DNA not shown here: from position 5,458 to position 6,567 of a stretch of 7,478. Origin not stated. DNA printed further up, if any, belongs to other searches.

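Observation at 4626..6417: PseB-type 4,6-dehydratase coupled to an RmlD-like ketoreductase where the Pse pathway has an aminotransferase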

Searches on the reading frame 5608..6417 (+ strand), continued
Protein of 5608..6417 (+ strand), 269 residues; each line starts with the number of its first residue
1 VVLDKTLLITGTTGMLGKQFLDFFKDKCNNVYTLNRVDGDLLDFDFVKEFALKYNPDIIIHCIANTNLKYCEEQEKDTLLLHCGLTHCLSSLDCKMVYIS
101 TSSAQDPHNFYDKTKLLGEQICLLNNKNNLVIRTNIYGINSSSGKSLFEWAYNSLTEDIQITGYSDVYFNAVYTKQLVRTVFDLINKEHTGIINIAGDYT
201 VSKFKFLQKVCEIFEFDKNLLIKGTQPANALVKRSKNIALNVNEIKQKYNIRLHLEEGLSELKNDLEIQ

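Call 36: find_encoding_contigs(protein=P0049, flank=10000, max_places=2)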
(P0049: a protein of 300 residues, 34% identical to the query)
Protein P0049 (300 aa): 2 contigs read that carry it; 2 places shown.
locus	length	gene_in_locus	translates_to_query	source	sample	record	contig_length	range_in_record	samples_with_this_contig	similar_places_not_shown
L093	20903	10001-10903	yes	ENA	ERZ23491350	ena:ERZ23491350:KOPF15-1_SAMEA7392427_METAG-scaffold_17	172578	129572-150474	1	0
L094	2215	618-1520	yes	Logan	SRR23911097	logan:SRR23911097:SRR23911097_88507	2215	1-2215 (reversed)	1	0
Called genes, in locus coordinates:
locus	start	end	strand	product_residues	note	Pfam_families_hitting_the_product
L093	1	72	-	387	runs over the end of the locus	PF13439:Glyco_transf_4, PF00534:Glycos_transf_1, PF13692:Glyco_trans_1_4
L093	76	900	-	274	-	PF00535:Glycos_transf_2, PF10111:Glyco_tranf_2_2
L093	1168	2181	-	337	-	PF00535:Glycos_transf_2, PF10111:Glyco_tranf_2_2, PF13641:Glyco_tranf_2_3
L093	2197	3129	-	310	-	PF01073:3Beta_HSD, PF01370:Epimerase, PF02719:Polysacc_synt_2 (faint), PF04321:RmlD_sub_bind, PF07993:NAD_binding_4 (weak), PF13460:NAD_binding_10, PF16363:GDP_Man_Dehyd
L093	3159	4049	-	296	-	PF01531:Glyco_transf_11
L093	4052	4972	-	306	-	PF00535:Glycos_transf_2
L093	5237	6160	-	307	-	PF00535:Glycos_transf_2, PF10111:Glyco_tranf_2_2, PF13641:Glyco_tranf_2_3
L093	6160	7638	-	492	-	-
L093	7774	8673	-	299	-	PF13847:Methyltransf_31 (weak), PF08241:Methyltransf_11, PF13649:Methyltransf_25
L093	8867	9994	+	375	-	PF13489:Methyltransf_23, PF08241:Methyltransf_11 (faint), PF08242:Methyltransf_12 (weak), PF13649:Methyltransf_25 (weak)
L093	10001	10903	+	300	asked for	PF01370:Epimerase, PF02719:Polysacc_synt_2 (faint), PF04321:RmlD_sub_bind, PF16363:GDP_Man_Dehyd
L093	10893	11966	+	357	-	PF03102:NeuB, PF08666:SAF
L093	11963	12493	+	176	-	PF13302:Acetyltransf_3, PF13420:Acetyltransf_4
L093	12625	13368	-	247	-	PF02348:CTP_transf_3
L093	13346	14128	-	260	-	PF00106:adh_short, PF01370:Epimerase (weak), PF08659:KR (weak), PF16363:GDP_Man_Dehyd (faint), PF13561:adh_short_C2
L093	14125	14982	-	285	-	PF00248:Aldo_ket_red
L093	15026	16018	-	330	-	PF01073:3Beta_HSD, PF01370:Epimerase, PF02719:Polysacc_synt_2, PF04321:RmlD_sub_bind, PF05368:NmrA (weak), PF07993:NAD_binding_4, PF16363:GDP_Man_Dehyd, PF13460:NAD_binding_10, +2 more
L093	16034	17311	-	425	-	PF00005:ABC_tran, PF13304:AAA_21 (faint), PF14524:Wzt_C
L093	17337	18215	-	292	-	PF01061:ABC2_membrane, PF12698:ABC2_membrane_3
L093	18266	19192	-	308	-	PF01370:Epimerase, PF04321:RmlD_sub_bind (weak), PF16363:GDP_Man_Dehyd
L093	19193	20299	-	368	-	PF01370:Epimerase, PF04321:RmlD_sub_bind (weak), PF16363:GDP_Man_Dehyd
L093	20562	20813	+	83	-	-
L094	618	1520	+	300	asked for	PF01370:Epimerase, PF02719:Polysacc_synt_2 (faint), PF04321:RmlD_sub_bind, PF16363:GDP_Man_Dehyd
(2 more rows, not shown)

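Call 43: find_encoding_contigs(protein=P0028, flank=10000, max_places=2)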
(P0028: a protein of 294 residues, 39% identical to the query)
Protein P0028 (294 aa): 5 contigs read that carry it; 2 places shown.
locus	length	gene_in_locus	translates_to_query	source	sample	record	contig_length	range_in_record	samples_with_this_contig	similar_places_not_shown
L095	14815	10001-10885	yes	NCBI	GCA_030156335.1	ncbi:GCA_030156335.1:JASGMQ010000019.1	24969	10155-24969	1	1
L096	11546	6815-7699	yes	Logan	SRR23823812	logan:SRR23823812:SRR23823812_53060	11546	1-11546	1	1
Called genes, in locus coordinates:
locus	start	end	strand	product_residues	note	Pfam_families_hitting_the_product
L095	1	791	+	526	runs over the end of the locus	PF22638:FlgK_D1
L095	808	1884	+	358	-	PF00669:Flagellin_N, PF00700:Flagellin_C (weak)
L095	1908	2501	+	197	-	-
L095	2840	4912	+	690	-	PF00669:Flagellin_N, PF00700:Flagellin_C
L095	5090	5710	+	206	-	PF27299:TP0873_N (weak), PF26154:DUF8042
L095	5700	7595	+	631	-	PF01973:MptE-like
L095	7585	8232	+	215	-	-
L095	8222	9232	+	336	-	PF01073:3Beta_HSD, PF01370:Epimerase, PF02719:Polysacc_synt_2, PF04321:RmlD_sub_bind (weak), PF05368:NmrA (faint), PF07993:NAD_binding_4, PF13460:NAD_binding_10, PF16363:GDP_Man_Dehyd, +1 more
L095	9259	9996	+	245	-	PF02348:CTP_transf_3, PF12804:NTP_transf_3 (weak)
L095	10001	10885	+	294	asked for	PF01073:3Beta_HSD, PF01370:Epimerase, PF02719:Polysacc_synt_2 (weak), PF04321:RmlD_sub_bind, PF07993:NAD_binding_4 (faint), PF16363:GDP_Man_Dehyd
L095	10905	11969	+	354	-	PF03102:NeuB, PF08666:SAF (faint)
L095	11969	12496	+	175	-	PF13302:Acetyltransf_3, PF13420:Acetyltransf_4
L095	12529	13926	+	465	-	PF02310:B12-binding, PF04055:Radical_SAM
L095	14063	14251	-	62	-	-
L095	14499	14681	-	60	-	-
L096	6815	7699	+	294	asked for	PF01073:3Beta_HSD, PF01370:Epimerase, PF02719:Polysacc_synt_2 (weak), PF04321:RmlD_sub_bind, PF07993:NAD_binding_4 (faint), PF16363:GDP_Man_Dehyd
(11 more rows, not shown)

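Call 44: find_encoding_contigs(protein=P0060, flank=10000, max_places=2)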
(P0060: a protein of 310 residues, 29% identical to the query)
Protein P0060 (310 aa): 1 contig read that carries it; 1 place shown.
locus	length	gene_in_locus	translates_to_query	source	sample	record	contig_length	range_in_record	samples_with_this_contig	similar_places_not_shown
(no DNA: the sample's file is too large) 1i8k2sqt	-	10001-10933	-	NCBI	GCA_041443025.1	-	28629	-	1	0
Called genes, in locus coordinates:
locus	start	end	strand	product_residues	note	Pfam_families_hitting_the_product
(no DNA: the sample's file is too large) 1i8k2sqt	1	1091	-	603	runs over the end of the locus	PF00005:ABC_tran, PF02463:SMC_N (weak), PF13555:AAA_29 (weak)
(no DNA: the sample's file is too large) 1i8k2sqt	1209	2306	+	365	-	PF13439:Glyco_transf_4, PF13579:Glyco_trans_4_4, PF13477:Glyco_trans_4_2, PF00534:Glycos_transf_1, PF13692:Glyco_trans_1_4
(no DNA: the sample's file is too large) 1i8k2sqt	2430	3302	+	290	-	PF00793:DAHP_synth_1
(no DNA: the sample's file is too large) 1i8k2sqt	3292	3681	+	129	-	PF00571:CBS (weak)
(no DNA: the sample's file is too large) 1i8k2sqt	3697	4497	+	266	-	PF03328:HpcH_HpaI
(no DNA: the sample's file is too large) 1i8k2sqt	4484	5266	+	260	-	PF00106:adh_short, PF08659:KR (weak), PF13561:adh_short_C2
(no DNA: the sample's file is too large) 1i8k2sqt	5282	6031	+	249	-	PF00106:adh_short, PF08659:KR (faint), PF23441:SDR (weak), PF13561:adh_short_C2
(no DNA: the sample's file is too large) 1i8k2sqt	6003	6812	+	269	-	PF02348:CTP_transf_3, PF12804:NTP_transf_3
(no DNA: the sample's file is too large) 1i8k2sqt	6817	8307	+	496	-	-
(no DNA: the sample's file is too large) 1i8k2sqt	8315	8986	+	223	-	PF00702:Hydrolase, PF12710:HAD (weak), PF13419:HAD_2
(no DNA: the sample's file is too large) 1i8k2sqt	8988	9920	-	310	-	PF00535:Glycos_transf_2, PF13641:Glyco_tranf_2_3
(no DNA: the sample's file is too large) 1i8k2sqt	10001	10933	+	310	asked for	PF02719:Polysacc_synt_2 (weak), PF04321:RmlD_sub_bind, PF01370:Epimerase, PF16363:GDP_Man_Dehyd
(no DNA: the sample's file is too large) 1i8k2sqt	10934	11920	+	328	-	PF00106:adh_short (faint), PF01073:3Beta_HSD, PF01370:Epimerase, PF02719:Polysacc_synt_2, PF04321:RmlD_sub_bind, PF07993:NAD_binding_4 (weak), PF16363:GDP_Man_Dehyd, PF13460:NAD_binding_10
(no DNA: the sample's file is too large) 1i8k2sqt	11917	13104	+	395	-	PF01041:DegT_DnrJ_EryC1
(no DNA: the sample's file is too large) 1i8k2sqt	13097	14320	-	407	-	PF27878:PFTS_polysacc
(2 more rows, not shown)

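Call 48: find_related_loci(query=A1, collection=viral_contigs, flank=10000)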
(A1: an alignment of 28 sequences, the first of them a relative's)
Query A1 (269 aa) in viral_contigs; peptide patterns used: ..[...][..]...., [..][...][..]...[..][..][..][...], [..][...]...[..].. (x = any residue, [..] = any of these).
98 stretches matched a pattern; 19 encode a relative of the query (tblastn E <= 1e-3); 19 distinct loci.
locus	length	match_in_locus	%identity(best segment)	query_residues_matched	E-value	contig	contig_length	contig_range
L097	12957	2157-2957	72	3-269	2e-125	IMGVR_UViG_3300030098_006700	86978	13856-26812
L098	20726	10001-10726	34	7-249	5e-38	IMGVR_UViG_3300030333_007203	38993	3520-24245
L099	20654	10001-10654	34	6-227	2e-33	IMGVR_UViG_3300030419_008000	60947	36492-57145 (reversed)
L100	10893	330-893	38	8-206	3e-32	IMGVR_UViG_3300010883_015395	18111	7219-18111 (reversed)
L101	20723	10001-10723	36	3-261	3e-31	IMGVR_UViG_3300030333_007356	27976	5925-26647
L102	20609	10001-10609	36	8-221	6e-31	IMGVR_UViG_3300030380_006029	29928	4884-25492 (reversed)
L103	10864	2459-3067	36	8-221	8e-31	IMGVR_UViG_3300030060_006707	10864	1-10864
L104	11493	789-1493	33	1-244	3e-30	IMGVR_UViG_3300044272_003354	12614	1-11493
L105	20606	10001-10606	35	6-218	1e-29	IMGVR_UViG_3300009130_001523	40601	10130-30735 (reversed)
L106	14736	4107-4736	35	8-221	7e-28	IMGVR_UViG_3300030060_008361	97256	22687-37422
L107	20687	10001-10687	31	4-232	4e-25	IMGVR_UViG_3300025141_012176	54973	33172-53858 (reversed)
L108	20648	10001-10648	37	1-221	7e-37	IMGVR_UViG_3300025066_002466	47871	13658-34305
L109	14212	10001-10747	27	7-224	2e-17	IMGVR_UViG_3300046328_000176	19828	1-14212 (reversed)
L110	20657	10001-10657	23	7-221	2e-11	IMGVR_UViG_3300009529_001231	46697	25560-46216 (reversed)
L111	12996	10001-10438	31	8-138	2e-10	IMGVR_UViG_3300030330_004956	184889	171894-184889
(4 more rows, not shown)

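Call 53: search_protein_families(library=phrogs, proteins=[L107:125-1480:+, L107:1753-2508:+, L107:2856-3620:+, L107:3633-4907:+, L107:16228-16983:+, L107:17291-18613:+, L107:18623-19633:+, L098:684-1592:+, L098:2620-3555:+, L098:4593-5981:+], max_evalue=0.001)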
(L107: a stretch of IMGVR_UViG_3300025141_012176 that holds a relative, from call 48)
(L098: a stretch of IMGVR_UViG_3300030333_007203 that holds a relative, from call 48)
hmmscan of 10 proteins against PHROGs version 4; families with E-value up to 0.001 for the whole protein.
L107:125-1480:+ (451 aa): 3 families
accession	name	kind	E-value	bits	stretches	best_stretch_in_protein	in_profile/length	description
phrog_2765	-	other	5.9e-107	359.2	1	1-450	1-442/443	PhoH-like phosphate starvation-inducible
phrog_170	-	other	6.4e-60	204.3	1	223-445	67-271/323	PhoH-like phosphate starvation-inducible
phrog_32482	-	other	2.5e-11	43.9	1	278-405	409-534/589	PhoH-like phosphate starvation-inducible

L107:1753-2508:+ (251 aa): 0 families

L107:2856-3620:+ (254 aa): 2 families
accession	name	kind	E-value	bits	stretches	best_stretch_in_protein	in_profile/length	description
phrog_69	-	DNA, RNA and nucleotide metabolism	3.3e-18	67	1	1-249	87-321/501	exonuclease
phrog_1218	-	DNA, RNA and nucleotide metabolism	2.9e-13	50.8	1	4-217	10-231/364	exonuclease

L107:3633-4907:+ (424 aa): 2 families
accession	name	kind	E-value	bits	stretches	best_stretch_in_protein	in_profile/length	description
phrog_2170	-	moron, auxiliary metabolic gene and host takeover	3e-31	109.8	1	6-402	4-372/374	glycosyltransferase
phrog_4356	-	moron, auxiliary metabolic gene and host takeover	8.8e-12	45.9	1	130-387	82-294/307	glycosyltransferase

L107:16228-16983:+ (251 aa): 1 family
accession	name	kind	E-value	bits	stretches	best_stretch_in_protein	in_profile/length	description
phrog_234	-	transcription regulation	0.0002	22.5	1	43-135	20-116/181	late sigma transcription factor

L107:17291-18613:+ (440 aa): 1 family
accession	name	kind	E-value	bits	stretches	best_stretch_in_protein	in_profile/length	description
phrog_3000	-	unknown function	4.1e-08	34.1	1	261-408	48-179/209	-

L107:18623-19633:+ (336 aa): 0 families

L098:684-1592:+ (302 aa): 12 families
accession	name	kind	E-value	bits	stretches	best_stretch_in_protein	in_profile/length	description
phrog_168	-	DNA, RNA and nucleotide metabolism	1.6e-89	301.7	1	2-298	5-307/314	clamp loader of DNA polymerase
phrog_5846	-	DNA, RNA and nucleotide metabolism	1.2e-42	147.5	1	10-201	8-202/380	clamp loader of DNA polymerase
phrog_11838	-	DNA, RNA and nucleotide metabolism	1.5e-32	114.3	1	4-261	3-268/420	clamp loader of DNA polymerase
phrog_3757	-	unknown function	1.8e-05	25.3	1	41-73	128-160/367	-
phrog_9172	-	unknown function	7.1e-05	22.8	1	24-74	91-142/509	-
phrog_124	-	DNA, RNA and nucleotide metabolism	0.00011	22.7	1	42-108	46-120/382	Sak4-like ssDNA annealing protein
phrog_7485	-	unknown function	0.00013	22.1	1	42-88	230-275/430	-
phrog_10401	-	other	0.00021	21.1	1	32-74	453-495/667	ATPase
phrog_5484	-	DNA, RNA and nucleotide metabolism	0.00036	21.2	0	25-107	14-104/239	DnaA-like replication initiation protein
phrog_325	-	DNA, RNA and nucleotide metabolism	0.00044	19.6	1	33-62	486-513/986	Dda-like helicase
phrog_16448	-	other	0.00068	19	0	30-124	442-543/680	ATPase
phrog_2376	-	other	0.001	19.5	1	31-147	66-180/363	ATPase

L098:2620-3555:+ (311 aa): 4 families
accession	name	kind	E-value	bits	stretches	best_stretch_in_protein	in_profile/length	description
phrog_69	-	DNA, RNA and nucleotide metabolism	1.9e-24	87.5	1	15-303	87-324/501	exonuclease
phrog_1218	-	DNA, RNA and nucleotide metabolism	3.4e-16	60.4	1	13-220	5-203/364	exonuclease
phrog_1706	-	DNA, RNA and nucleotide metabolism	4e-13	50.5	1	15-297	44-240/293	CRISPR/Cas system associated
phrog_8097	-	DNA, RNA and nucleotide metabolism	6.9e-05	22.7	0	18-62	3-50/598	exonuclease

L098:4593-5981:+ (462 aa): 2 families
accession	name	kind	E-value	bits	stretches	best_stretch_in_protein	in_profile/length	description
phrog_2170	-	moron, auxiliary metabolic gene and host takeover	3.8e-22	79.9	1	4-338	3-300/374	glycosyltransferase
phrog_4356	-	moron, auxiliary metabolic gene and host takeover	0.00073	19.9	0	275-321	176-222/307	glycosyltransferase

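Call 54: search_dna_similar(query=L098:684-1592:+, collection=phages, mode=protein, max_rows=12)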
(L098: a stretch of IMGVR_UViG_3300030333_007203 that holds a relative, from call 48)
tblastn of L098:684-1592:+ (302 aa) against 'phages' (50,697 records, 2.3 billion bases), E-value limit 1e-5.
Records with a match: 2766; places in all: 2776; records where one place covers at least 80% of the query: 2330.
Best place of each record, by identity: <60% 2766.
By first word of the organism name: Escherichia 674; Synechococcus 377; Klebsiella 331; Salmonella 203; Vibrio 177; Shigella 89; Aeromonas 82; Acinetobacter 71; Cyanophage 61; Enterobacter 59; and 74 more.
By host as written in the record: - 493; Escherichia coli 281; Klebsiella pneumoniae 115; Synechococcus 107; Synechococcus sp. 38; Escherichia coli O157:H7 38; Erwinia amylovora 31; Salmonella enterica 30; and 614 more.
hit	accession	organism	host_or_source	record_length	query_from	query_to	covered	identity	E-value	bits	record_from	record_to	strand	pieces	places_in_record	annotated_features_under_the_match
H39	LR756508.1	uncultured phage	metagenomic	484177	3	293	96%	46.8%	6e-66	297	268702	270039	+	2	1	record has no annotation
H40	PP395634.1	Microcystis phage Mel-JY01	Microcystis elabens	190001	3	294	97%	42.7%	1e-69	239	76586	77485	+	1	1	HolB ATPase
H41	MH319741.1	Marine virus AG-345-E15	single cell amplified by WGA-X; seawater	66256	1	301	100%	40.3%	9e-61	214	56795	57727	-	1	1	record has no annotation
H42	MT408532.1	Synechococcus phage SynMITS9220M01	Synechococcus sp. MIT S9220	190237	7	301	98%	41.1%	3e-60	212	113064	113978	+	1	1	sliding clamp loader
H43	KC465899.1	Pelagibacter phage HTVC008M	Candidatus Pelagibacter ubique HTCC1062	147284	4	301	99%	40.5%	1e-61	216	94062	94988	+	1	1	sliding clamp loader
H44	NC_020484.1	Pelagibacter phage HTVC008M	Candidatus Pelagibacter ubique HTCC1062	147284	4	301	99%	40.5%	1e-61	216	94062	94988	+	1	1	clamp loader of DNA polymerase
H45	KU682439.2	Stenotrophomonas phage vB_SmaS-DLP_6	Stenotrophomonas maltophilia D1571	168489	3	302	99%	39.6%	3e-60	213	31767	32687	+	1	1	sliding clamp loader subunit | hypothetical protein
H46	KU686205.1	Synechococcus phage S-CAM9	Synechococcus sp.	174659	1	301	100%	39.4%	8e-59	208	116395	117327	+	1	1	DNA polymerase clamp loader small subunit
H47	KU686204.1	Synechococcus phage S-CAM9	Synechococcus sp.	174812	1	301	100%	39.4%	8e-59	208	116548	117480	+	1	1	DNA polymerase clamp loader small subunit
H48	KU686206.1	Synechococcus phage S-CAM9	Synechococcus sp.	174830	1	301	100%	39.4%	8e-59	208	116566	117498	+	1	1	DNA polymerase clamp loader small subunit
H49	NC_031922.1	Synechococcus phage S-CAM9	Synechococcus sp.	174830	1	301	100%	39.4%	8e-59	208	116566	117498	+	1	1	clamp loader of DNA polymerase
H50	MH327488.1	Marine virus AG-341-P01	single cell amplified by WGA-X; seawater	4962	1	301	100%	39.4%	6e-58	206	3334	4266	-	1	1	record has no annotation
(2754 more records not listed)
